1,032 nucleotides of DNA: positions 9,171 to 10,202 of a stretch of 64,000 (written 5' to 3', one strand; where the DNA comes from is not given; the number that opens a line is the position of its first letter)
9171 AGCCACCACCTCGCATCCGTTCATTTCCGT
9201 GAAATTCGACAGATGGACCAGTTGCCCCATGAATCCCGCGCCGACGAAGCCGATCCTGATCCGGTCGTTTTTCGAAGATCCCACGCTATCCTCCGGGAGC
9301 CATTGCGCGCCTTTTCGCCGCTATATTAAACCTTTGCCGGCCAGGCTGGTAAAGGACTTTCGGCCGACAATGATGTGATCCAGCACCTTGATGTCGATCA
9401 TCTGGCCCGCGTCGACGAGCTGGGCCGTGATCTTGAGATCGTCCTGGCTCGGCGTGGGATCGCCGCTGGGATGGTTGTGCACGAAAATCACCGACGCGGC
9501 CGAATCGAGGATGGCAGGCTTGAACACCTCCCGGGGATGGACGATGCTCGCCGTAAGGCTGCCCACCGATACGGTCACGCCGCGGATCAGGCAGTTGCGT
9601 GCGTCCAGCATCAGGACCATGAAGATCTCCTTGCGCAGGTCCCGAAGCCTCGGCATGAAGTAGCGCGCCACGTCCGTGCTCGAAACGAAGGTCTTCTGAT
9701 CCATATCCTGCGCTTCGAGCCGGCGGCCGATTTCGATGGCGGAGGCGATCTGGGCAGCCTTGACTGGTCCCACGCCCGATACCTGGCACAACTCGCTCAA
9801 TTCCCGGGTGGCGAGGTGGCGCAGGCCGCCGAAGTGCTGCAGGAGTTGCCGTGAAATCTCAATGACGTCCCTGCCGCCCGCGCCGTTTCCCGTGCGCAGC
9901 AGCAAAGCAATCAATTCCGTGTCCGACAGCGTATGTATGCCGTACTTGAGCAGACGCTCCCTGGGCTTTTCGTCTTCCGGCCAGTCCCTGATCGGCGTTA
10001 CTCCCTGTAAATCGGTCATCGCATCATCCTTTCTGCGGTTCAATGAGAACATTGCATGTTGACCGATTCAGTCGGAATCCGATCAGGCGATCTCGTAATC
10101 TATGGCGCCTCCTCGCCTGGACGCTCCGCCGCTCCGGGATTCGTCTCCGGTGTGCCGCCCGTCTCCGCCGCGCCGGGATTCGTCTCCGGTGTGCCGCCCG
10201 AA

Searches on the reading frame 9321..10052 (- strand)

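Call 82: search_protein_families(library=pfam, proteins=[window:9321-10052:-], max_evalue=0.0001)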
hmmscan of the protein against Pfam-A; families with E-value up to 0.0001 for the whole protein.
window:9321-10052:- (243 aa): 3 families
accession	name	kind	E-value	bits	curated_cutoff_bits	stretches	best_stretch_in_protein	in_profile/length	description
PF04002.20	RadC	-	6.6e-45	152.4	22.1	1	124-242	3-121/121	RadC-like JAB domain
PF20582.4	UPF0758_N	-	1.9e-26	92.4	27.1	1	21-100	1-77/77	UPF0758 N-terminal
PF12826.13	HHH_2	-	4.9e-05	23.8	27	0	66-103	15-52/64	Helix-hairpin-helix motif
